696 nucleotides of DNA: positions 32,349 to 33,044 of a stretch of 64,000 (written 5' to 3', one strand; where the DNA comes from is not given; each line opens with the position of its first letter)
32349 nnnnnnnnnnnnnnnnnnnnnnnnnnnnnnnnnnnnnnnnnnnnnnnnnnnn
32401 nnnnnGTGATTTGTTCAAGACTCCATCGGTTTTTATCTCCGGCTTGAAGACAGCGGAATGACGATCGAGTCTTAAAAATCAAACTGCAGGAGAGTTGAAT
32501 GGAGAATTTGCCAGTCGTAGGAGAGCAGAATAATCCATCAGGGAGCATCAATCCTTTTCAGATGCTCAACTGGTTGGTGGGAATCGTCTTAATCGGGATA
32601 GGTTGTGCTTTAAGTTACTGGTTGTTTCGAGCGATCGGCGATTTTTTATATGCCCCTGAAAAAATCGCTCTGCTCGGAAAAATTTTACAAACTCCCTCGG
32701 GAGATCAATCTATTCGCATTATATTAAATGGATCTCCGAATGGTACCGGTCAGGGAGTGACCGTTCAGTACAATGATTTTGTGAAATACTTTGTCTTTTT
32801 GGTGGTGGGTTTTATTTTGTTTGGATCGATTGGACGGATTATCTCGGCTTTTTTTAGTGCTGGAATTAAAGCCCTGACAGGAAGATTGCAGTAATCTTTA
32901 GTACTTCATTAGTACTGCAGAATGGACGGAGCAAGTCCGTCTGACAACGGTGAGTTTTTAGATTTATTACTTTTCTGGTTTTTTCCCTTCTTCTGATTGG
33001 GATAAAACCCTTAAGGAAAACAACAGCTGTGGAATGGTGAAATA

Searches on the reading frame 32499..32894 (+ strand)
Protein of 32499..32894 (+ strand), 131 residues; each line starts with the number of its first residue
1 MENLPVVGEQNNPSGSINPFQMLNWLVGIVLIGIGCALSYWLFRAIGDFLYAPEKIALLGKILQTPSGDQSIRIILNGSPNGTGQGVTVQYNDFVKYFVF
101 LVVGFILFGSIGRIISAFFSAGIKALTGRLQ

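Call 80: search_protein_families(library=pfam, proteins=[window:32499-32894:+], max_evalue=1)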
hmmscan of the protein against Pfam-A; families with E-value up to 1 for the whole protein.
window:32499-32894:+ (131 aa): 2 families
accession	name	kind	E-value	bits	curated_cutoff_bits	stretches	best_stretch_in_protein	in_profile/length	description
PF07264.17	EI24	-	0.0026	18.4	32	1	21-122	53-144/199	Sulfate transporter CysZ/Etoposide-induced protein 2.4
PF14248.12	DUF4345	-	0.0058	17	26.5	1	20-119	2-93/119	Domain of unknown function (DUF4345)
